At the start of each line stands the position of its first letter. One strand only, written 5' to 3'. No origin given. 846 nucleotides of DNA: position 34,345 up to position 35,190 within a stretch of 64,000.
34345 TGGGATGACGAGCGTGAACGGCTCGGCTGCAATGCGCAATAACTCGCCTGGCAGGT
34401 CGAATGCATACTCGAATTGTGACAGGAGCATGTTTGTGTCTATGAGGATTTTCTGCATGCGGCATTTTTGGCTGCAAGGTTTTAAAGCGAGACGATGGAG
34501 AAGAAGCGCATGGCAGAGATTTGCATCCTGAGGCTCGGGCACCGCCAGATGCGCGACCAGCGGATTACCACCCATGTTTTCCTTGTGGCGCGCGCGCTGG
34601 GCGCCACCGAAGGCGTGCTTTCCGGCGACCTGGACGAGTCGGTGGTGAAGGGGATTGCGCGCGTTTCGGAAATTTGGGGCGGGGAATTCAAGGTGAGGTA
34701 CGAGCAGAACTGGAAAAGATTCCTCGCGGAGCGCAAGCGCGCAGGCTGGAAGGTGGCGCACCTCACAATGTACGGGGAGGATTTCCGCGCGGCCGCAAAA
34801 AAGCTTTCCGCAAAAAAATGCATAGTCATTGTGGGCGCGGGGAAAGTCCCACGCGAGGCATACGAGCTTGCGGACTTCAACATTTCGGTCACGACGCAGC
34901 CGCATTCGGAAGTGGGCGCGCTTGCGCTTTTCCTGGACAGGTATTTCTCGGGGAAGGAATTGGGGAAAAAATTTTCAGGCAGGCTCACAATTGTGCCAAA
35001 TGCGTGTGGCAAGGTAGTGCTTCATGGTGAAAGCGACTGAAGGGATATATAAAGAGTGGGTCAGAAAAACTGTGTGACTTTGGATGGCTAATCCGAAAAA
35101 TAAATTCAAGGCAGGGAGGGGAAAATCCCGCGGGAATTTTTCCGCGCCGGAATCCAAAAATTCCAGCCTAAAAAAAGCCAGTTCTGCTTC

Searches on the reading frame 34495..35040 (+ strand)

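Call 7: search_protein_families(library=pfam, proteins=[window:34495-35040:+])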
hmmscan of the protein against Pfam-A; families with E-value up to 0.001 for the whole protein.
window:34495-35040:+ (181 aa): 1 family
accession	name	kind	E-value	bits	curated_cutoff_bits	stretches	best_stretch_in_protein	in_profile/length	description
PF01994.21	Trm56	-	2.8e-40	137.4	25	1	61-175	1-118/119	tRNA ribose 2'-O-methyltransferase, aTrm56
